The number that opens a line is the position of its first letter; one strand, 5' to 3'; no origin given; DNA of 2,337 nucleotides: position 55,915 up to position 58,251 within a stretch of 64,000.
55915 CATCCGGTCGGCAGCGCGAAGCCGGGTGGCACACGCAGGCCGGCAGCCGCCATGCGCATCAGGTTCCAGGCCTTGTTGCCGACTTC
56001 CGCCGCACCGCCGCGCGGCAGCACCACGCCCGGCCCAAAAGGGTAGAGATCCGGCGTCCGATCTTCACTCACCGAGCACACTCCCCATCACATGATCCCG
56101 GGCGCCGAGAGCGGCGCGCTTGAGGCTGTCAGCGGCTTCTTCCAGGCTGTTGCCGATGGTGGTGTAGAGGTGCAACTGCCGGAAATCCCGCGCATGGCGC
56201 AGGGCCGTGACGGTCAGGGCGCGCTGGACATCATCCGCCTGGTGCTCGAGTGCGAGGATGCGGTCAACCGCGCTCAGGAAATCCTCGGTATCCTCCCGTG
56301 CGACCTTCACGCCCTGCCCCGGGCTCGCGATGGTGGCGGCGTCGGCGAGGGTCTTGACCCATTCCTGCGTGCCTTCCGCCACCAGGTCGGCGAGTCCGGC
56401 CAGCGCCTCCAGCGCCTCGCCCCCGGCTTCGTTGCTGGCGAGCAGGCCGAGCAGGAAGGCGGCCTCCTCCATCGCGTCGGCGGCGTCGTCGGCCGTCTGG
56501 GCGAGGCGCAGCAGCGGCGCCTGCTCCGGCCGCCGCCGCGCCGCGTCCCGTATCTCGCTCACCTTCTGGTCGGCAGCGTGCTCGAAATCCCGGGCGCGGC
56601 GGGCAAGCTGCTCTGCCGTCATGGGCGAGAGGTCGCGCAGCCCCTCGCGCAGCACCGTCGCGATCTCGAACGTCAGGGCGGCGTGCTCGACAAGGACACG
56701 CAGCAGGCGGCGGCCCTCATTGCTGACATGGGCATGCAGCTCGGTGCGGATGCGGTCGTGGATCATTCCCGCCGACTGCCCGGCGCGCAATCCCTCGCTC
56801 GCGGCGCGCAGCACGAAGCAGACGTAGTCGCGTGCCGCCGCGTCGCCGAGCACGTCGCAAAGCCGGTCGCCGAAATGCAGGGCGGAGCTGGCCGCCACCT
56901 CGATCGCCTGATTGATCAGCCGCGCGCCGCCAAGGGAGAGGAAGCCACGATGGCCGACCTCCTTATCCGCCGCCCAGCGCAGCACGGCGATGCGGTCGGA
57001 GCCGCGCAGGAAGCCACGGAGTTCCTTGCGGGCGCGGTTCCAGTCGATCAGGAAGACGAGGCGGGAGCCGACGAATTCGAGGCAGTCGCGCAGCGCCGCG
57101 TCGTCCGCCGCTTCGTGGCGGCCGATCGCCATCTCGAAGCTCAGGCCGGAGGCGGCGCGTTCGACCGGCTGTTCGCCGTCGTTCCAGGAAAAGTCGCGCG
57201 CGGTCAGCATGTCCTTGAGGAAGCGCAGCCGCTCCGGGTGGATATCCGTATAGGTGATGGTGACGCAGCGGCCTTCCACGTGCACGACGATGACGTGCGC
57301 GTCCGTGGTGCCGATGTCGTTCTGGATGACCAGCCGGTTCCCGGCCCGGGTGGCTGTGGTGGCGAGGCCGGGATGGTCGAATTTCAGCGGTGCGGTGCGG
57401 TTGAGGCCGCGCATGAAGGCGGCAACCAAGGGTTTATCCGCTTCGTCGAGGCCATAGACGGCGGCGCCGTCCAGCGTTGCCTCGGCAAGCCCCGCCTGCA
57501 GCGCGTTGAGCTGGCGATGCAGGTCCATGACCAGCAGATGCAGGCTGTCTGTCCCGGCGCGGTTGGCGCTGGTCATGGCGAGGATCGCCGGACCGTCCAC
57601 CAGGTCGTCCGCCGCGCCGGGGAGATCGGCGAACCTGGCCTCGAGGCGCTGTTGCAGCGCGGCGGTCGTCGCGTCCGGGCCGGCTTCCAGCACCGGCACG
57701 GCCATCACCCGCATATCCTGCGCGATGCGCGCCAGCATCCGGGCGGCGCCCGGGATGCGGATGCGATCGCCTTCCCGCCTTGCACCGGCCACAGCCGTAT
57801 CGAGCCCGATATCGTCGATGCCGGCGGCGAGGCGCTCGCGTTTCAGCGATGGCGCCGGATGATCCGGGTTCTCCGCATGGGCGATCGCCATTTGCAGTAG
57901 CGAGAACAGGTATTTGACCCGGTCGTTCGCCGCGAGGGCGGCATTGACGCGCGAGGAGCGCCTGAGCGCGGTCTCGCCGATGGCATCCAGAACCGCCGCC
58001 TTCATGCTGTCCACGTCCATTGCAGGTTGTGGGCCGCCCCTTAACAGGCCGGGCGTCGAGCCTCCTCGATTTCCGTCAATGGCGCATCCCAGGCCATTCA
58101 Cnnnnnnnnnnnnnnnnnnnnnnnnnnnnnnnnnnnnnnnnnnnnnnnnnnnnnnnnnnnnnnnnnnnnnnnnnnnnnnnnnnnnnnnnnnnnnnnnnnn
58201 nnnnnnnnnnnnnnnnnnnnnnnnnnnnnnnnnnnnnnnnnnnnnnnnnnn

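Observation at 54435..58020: PPDK-like enzyme missing its PEP/pyruvate domain, translationally coupled to a ~650-aa PhoU/DUF47-tailed protein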

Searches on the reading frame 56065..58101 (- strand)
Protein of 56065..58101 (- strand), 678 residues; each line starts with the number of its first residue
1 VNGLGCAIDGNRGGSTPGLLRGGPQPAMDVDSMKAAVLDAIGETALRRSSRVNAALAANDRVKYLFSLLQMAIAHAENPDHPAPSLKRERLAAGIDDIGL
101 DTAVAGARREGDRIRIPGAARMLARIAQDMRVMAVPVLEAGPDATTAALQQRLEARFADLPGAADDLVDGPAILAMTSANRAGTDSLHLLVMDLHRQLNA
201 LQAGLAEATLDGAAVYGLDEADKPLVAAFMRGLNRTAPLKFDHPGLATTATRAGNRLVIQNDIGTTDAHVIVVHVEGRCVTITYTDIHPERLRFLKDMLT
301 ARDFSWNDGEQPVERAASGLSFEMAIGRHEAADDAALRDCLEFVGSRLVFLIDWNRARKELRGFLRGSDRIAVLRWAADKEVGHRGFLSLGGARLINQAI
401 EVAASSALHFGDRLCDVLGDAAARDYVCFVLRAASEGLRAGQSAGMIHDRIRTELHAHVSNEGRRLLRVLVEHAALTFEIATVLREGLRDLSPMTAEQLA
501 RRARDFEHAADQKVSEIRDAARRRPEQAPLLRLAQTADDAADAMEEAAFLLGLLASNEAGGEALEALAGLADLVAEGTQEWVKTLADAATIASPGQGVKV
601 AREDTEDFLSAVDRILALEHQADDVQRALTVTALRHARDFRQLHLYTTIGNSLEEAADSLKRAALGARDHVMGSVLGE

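Call 3: search_protein_families(library=pfam, proteins=[window:56065-58101:-], max_evalue=0.1)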
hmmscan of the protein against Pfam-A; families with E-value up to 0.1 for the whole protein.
window:56065-58101:- (678 aa): 2 families
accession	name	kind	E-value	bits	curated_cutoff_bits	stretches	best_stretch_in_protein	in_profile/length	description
PF01865.21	PhoU_div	-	1e-06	28.7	24.4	1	467-664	10-205/214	Protein of unknown function DUF47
PF02033.23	RBFA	-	0.034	14.9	34.7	0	609-670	10-74/105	Ribosome-binding factor A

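Call 4: search_protein_families(library=ncbifam, proteins=[window:56065-58101:-], max_evalue=0.1)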
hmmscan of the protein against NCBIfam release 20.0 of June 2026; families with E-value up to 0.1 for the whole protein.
window:56065-58101:- (678 aa): 0 families

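Call 6: find_homologous_proteins(query=window:56065-58020:-, max_evalue=0.001)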
Query window:56065-58020:- (651 aa): 3768 proteins with E <= 0.001 among 8000 candidates; the best 120 are listed.
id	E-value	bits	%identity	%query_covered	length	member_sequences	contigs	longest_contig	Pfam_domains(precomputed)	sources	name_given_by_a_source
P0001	0.0e+0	1378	100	99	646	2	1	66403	PF01865.22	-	-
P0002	0.0e+0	1030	76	99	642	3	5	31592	PF01865.22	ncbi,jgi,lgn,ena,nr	ncbi:MAG TPA: DUF47 family protein [Acidisphaera sp.]|nr:DUF47 family protein [Acidisphaera sp.]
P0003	1.6e-280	950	74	94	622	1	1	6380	PF01865.22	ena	-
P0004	1.9e-270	917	70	99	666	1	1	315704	-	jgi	jgi:uncharacterized protein Yka (UPF0111/DUF47 family)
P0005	1.4e-232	792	63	99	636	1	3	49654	PF01865.22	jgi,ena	jgi:uncharacterized protein Yka (UPF0111/DUF47 family)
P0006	4.0e-230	783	62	99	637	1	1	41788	PF01865.22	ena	-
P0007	1.0e-229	782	58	99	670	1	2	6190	-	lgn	-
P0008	1.3e-228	779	60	99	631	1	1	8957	-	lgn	-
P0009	3.4e-228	777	61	99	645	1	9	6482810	PF01865.22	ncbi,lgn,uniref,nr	ncbi:DUF47 family protein [Rhodovastum atsumiense]|uniref:DUF47 family protein n=1 Tax=Rhodovastum a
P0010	1.0e-227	776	61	99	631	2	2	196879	PF01865.22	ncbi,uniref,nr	ncbi:conserved hypothetical protein [Methylocella tundrae]|uniref:Phosphate transport regulator n=1 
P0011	3.0e-227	774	57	99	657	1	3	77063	-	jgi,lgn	-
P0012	8.3e-227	773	58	99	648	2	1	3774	-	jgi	-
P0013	1.2e-226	772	61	99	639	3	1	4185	-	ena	-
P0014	1.7e-226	771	61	98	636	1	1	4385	PF01865.22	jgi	jgi:uncharacterized protein Yka (UPF0111/DUF47 family)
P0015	4.7e-226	770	58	99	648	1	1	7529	PF01865.22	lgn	-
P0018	8.2e-226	769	60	99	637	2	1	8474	PF01865.22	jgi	jgi:uncharacterized protein Yka (UPF0111/DUF47 family)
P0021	3.2e-225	767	60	98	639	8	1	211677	PF01865.22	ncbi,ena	-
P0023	1.0e-224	766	57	99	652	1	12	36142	PF01865.22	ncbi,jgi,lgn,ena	ncbi:MAG: DUF47 family protein [Bryobacteraceae bacterium]|jgi:uncharacterized protein Yka (UPF0111/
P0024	2.2e-224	765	62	99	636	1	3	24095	PF01865.22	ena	-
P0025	6.1e-224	763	59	99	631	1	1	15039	PF01865.22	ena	-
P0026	6.6e-224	763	59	99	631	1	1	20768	PF01865.22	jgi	jgi:uncharacterized protein Yka (UPF0111/DUF47 family)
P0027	1.2e-223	762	60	99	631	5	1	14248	PF01865.22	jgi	-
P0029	2.4e-222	758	59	99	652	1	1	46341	PF01865.22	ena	-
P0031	3.6e-222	757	61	99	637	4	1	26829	PF01865.22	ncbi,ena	-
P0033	5.8e-222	757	58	99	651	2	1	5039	PF01865.22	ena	-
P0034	8.0e-222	756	59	99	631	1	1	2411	PF01865.22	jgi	jgi:uncharacterized protein Yka (UPF0111/DUF47 family)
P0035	9.0e-222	756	60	99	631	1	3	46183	PF01865.22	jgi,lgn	jgi:uncharacterized protein Yka (UPF0111/DUF47 family)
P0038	1.2e-221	755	60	99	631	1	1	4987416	PF01865.22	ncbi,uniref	ncbi:DUF47 domain-containing protein [Sphingomonas sp. MMS24-J13]|uniref:DUF47 domain-containing pro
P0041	2.4e-221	755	59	99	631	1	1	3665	PF01865.22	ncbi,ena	-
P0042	2.4e-221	754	58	99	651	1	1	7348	PF01865.22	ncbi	-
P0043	3.0e-221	754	57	99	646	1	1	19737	PF01865.22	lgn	-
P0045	4.5e-221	754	60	99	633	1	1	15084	PF01865.22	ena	-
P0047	4.6e-221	754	61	99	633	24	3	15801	PF01865.22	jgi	jgi:uncharacterized protein Yka (UPF0111/DUF47 family)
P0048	4.7e-221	754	59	99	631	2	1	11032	PF01865.22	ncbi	-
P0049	5.1e-221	753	56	99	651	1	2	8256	PF01865.22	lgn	-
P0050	5.3e-221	753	59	99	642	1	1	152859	PF01865.22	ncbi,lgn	-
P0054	1.3e-220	752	59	99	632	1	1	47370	PF01865.22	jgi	jgi:uncharacterized protein Yka (UPF0111/DUF47 family)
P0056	1.9e-220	751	60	99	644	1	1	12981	PF01865.22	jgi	jgi:uncharacterized protein Yka (UPF0111/DUF47 family)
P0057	2.3e-220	751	59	99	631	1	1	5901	PF01865.22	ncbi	-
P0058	2.8e-220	751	59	99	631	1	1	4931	PF01865.22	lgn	-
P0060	5.2e-220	750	59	99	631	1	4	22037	PF01865.22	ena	-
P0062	1.8e-219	748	58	99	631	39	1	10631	PF01865.22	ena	-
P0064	2.6e-219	748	59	99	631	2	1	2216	PF01865.22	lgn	-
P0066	2.8e-219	748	56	99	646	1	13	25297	PF01865.22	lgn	-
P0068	5.2e-219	747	59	99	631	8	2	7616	PF01865.22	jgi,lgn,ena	jgi:uncharacterized protein Yka (UPF0111/DUF47 family)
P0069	8.2e-219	746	57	98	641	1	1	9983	PF01865.22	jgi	jgi:uncharacterized protein Yka (UPF0111/DUF47 family)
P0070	1.2e-218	746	59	99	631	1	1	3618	PF01865.22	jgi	jgi:uncharacterized protein Yka (UPF0111/DUF47 family)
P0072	1.6e-218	745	58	99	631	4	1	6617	PF01865.22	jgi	jgi:uncharacterized protein Yka (UPF0111/DUF47 family)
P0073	1.7e-218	745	58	99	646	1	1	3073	PF01865.22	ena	-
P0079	2.5e-218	745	58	99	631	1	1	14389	PF01865.22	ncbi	-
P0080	3.8e-218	744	57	99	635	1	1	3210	PF01865.22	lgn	-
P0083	7.0e-218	743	59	99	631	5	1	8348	PF01865.22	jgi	jgi:uncharacterized protein Yka (UPF0111/DUF47 family)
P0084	8.3e-218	743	58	99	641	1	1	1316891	PF01865.22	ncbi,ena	-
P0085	1.1e-217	742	56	99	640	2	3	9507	PF01865.22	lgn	-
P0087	1.4e-217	742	58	99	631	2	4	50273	PF01865.22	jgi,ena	-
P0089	2.1e-217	741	56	99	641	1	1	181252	PF01865.22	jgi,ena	jgi:uncharacterized protein Yka (UPF0111/DUF47 family)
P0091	3.8e-217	741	58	100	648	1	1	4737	PF01865.22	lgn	-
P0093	4.5e-217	740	59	99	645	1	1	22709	PF01865.22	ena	-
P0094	4.6e-217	740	58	99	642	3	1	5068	PF01865.22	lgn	-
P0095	5.8e-217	740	58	99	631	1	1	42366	PF01865.22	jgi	jgi:uncharacterized protein Yka (UPF0111/DUF47 family)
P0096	7.6e-217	740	57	99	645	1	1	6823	PF01865.22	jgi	jgi:uncharacterized protein Yka (UPF0111/DUF47 family)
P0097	7.9e-217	740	58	98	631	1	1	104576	PF01865.22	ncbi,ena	-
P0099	1.0e-216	739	55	99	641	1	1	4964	PF01865.22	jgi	jgi:uncharacterized protein Yka (UPF0111/DUF47 family)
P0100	1.1e-216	739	58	99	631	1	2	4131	PF01865.22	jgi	jgi:uncharacterized protein Yka (UPF0111/DUF47 family)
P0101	1.2e-216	739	58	99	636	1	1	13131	PF01865.22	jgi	jgi:uncharacterized protein Yka (UPF0111/DUF47 family)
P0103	1.2e-216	739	58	99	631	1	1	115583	PF01865.22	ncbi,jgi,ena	jgi:uncharacterized protein Yka (UPF0111/DUF47 family)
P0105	1.5e-216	739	56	99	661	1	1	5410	PF01865.22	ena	-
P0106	1.7e-216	738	58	99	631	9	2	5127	PF01865.22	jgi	jgi:uncharacterized protein Yka (UPF0111/DUF47 family)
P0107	1.7e-216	738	57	99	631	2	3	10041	PF01865.22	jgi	jgi:uncharacterized protein Yka (UPF0111/DUF47 family)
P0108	1.9e-216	738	58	99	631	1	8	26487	PF01865.22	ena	-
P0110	2.4e-216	738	59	99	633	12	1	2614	PF01865.22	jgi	-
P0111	2.6e-216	738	58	99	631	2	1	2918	PF01865.22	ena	-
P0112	3.0e-216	738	56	99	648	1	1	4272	PF01865.22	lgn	-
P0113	3.1e-216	738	59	99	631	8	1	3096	PF01865.22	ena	-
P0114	3.2e-216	738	59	99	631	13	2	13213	PF01865.22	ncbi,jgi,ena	ncbi:MAG: DUF47 family protein [Candidatus Binataceae bacterium]|jgi:uncharacterized protein Yka (UP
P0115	3.7e-216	737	57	99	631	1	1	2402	PF01865.22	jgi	jgi:uncharacterized protein Yka (UPF0111/DUF47 family)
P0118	4.8e-216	737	56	99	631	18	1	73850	PF01865.22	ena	-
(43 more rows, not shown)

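Call 7: search_solved_structures(query=window:56065-58020:-, max_evalue=1)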
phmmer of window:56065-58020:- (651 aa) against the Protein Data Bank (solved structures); distinct sequences matched with E-value up to 1: 0.

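Call 10: find_related_loci(query=A1, collection=genome_contigs, flank=7000)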
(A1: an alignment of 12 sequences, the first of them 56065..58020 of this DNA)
Query A1 (651 aa) in genome_contigs; peptide patterns used: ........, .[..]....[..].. (x = any residue, [..] = any of these).
599 stretches matched a pattern (row limit reached: there are more); 575 encode a relative of the query (tblastn E <= 1e-3); the best 80 are kept; 80 distinct loci.
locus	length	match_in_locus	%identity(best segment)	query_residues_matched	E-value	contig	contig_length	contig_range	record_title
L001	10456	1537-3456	76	6-649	0e+0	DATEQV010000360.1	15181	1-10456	MAG TPA_asm: Acidisphaera sp. isolate SMAG_U9056 k141_785100, whole genome shotgun sequence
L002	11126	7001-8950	57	4-651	0e+0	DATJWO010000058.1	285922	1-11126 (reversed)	MAG TPA_asm: Bryobacteraceae bacterium isolate SMAG_U15101 k141_2670536, whole genome shotgun sequence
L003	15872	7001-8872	60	5-643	0e+0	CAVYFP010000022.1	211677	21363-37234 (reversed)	MAG: uncultured Alphaproteobacteria bacterium isolate MFD01188.bin.1.69 genome assembly, contig: contig_26683, whole gen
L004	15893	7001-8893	58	4-649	0e+0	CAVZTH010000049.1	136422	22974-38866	MAG: uncultured Alphaproteobacteria bacterium isolate MFD09495.bin.2.25 genome assembly, contig: contig_6933, whole geno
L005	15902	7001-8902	60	5-647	0e+0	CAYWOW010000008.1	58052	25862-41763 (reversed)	MAG TPA_asm: uncultured Acetobacteraceae bacterium isolate binchicken_co3_425 genome assembly, contig: NODE_1498_length_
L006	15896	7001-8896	60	3-649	0e+0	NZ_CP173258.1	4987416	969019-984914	Sphingomonas sp. MMS24-J13 chromosome, complete genome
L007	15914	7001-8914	57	6-649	0e+0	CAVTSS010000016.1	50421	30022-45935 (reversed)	MAG: Terriglobia bacterium isolate MFD05377.bin.2.43 genome assembly, contig: contig_76633, whole genome shotgun sequenc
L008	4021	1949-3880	55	4-649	0e+0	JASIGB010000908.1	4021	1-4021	MAG: Bryobacteraceae bacterium isolate JOPF480 JOPF_A10C_contig_306769, whole genome shotgun sequence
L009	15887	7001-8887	57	6-649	0e+0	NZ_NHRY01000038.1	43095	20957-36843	Rhodopila globiformis strain DSM 161 scaffold0038, whole genome shotgun sequence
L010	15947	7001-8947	58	6-650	0e+0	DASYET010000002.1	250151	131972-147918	MAG TPA_asm: Bryobacteraceae bacterium isolate SMAG_U4994 k141_4063472, whole genome shotgun sequence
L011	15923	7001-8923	57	6-649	0e+0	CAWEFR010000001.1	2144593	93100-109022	MAG: Terriglobia bacterium isolate MFD00991.bin.2.29 genome assembly, contig: contig_16381, whole genome shotgun sequenc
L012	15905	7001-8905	58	7-650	0e+0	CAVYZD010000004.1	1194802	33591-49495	MAG: Bryobacterales bacterium isolate MFD02248.bin.1.4 genome assembly, contig: contig_16072, whole genome shotgun seque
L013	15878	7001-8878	57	6-649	0e+0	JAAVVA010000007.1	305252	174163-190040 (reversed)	Acidobacteriaceae bacterium dw_441 7, whole genome shotgun sequence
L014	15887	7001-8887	58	6-649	0e+0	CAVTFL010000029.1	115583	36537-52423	MAG: uncultured Alphaproteobacteria bacterium isolate MFD00964.bin.2.214 genome assembly, contig: contig_60656, whole ge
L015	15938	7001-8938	56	6-649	0e+0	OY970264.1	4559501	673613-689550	MAG: uncultured Acidobacteriota bacterium isolate MFD03726.bin.c.8 genome assembly, chromosome: 1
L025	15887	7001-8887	57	6-649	0e+0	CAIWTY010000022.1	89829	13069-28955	MAG: uncultured Rhodopila sp. isolate I3b_bin-088 genome assembly, contig: bin-088:022/111, whole genome shotgun sequenc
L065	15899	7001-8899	52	6-649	0e+0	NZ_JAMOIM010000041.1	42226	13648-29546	Lichenifustis flavocetrariae strain BP6-180914 NODE_41_length_42226_cov_43.172483, whole genome shotgun sequence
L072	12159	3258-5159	51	5-649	0e+0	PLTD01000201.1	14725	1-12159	MAG: Rhodospirillales bacterium isolate bog_932 73.20120700_S1D.243_contig_39985, whole genome shotgun sequence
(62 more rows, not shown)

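Call 26: predict_structure(alignment_id=A2)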
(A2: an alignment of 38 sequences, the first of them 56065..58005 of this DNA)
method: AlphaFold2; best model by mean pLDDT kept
length: 646 residues; sequences in the alignment: 38
mean_pLDDT: 86.6   pTM: 0.63
mean pLDDT of the five models: 86.6, 86.1, 84.8, 83.9, 81.6
residues with pLDDT >= 90: 322; 70-90: 264; 50-70: 53; < 50: 7
segments of 3 or more residues with pLDDT < 50: 564-566
pLDDT, mean of each block of 10 residues (from residue 1): 72 76 88 95 90 83 86 94 95 93 84 84 90 94 80 86 85 74 85 94 80 78 87 74 94 86 89 71 59 91 96 90 90 90 92 86 84 62 83 94 89 88 77 88 97 90 89 96 90 85 96 95 87 95 97 85 55 89 97 96 93 97 98 90 60
secondary structure, 60 per line:
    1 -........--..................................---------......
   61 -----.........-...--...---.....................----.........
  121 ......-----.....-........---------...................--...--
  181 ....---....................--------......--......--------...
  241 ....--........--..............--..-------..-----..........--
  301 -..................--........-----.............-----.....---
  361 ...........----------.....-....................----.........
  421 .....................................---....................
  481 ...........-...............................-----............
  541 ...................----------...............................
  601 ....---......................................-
elements in order: H2-9 H12-45 H55-60 H66-74 E76-78 E81-83 H87-107 H112-126 H138-145 H155-173 E176-178 E181-184 H188-207 E216-221 E224-229 E238-244 E247-254 H257-270 E289-298 H302-319 H322-329 H335-347 H353-357 H361-371 H382-386 H388-407 H412-457 H461-491 H493-523 H529-559 H570-604 H608-645

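Call 28: fold_search(model_id=the predicted structure, library=pdb)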
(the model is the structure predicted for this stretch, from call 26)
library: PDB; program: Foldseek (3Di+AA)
matches with E <= 10: 207; with E <= 0.001: 1
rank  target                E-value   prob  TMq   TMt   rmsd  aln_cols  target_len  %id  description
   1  3l39                  8.5e-05  1.00  0.28  0.83   2.6       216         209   16  Crystal structure of Putative PhoU-like phosphate regulatory protein (BT4638) from BACTEROIDES THETAIOTAOMICRON VPI-5482 (released 2010-01-19)
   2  1t8b_A                4.9e-03  1.00  0.25  0.69   4.4       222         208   14  Crystal structure of refolded PHOU-like protein (gi 2983430) from Aquifex aeolicus (released 2004-12-07)
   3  4q25_A                8.4e-03  1.00  0.26  0.69   4.3       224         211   15  Crystal structure of PhoU from Pseudomonas aeruginosa (released 2015-02-18)
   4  1t72_B                1.6e-02  1.00  0.22  0.54   6.6       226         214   15  Crystal structure of phosphate transport system protein phoU from Aquifex aeolicus (released 2004-12-07)
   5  2olt_B                1.9e-02  1.00  0.24  0.61   5.6       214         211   18  Crystal structure of a phou-like protein (so_3770) from shewanella oneidensis mr-1 at 2.00 A resolution (released 2007-02-06)
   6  1t72_G                2.1e-02  1.00  0.22  0.57   5.8       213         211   13  Crystal structure of phosphate transport system protein phoU from Aquifex aeolicus (released 2004-12-07)
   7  1xwm                  2.1e-02  1.00  0.21  0.58   7.5       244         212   16  The crystal structure of PhoU (phosphate uptake regulator), Structural genomics (released 2004-12-14)
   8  1sum                  2.3e-02  1.00  0.24  0.61   5.5       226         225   13  Crystal structure of a hypothetical protein at 2.0 A resolution (released 2004-08-24)
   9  2iiu_A                2.3e-02  1.00  0.24  0.62   5.7       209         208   16  Crystal structure of a putative PhoU-like phosphate regulatory protein (NP_719307.1) from Shewanella oneidensis MR-1 a (released 2006-10-17)
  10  1t72_A                2.9e-02  1.00  0.22  0.55   5.6       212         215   16  Crystal structure of phosphate transport system protein phoU from Aquifex aeolicus (released 2004-12-07)
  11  2olt_C                3.0e-02  1.00  0.24  0.64   5.0       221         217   12  Crystal structure of a phou-like protein (so_3770) from shewanella oneidensis mr-1 at 2.00 A resolution (released 2007-02-06)
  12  2olt_A                3.4e-02  1.00  0.25  0.65   5.0       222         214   13  Crystal structure of a phou-like protein (so_3770) from shewanella oneidensis mr-1 at 2.00 A resolution (released 2007-02-06)
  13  4q25_B                3.8e-02  1.00  0.26  0.68   4.6       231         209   13  Crystal structure of PhoU from Pseudomonas aeruginosa (released 2015-02-18)
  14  2iiu_C                4.0e-02  1.00  0.24  0.61   5.7       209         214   18  Crystal structure of a putative PhoU-like phosphate regulatory protein (NP_719307.1) from Shewanella oneidensis MR-1 a (released 2006-10-17)
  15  1t72_E                4.5e-02  1.00  0.23  0.62   5.0       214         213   17  Crystal structure of phosphate transport system protein phoU from Aquifex aeolicus (released 2004-12-07)
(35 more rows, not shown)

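Call 49: search_protein_families(library=padloc, proteins=[window:56065-58005:-], max_evalue=0.01)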
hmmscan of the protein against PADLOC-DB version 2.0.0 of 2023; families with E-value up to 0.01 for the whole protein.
window:56065-58005:- (646 aa): 0 families
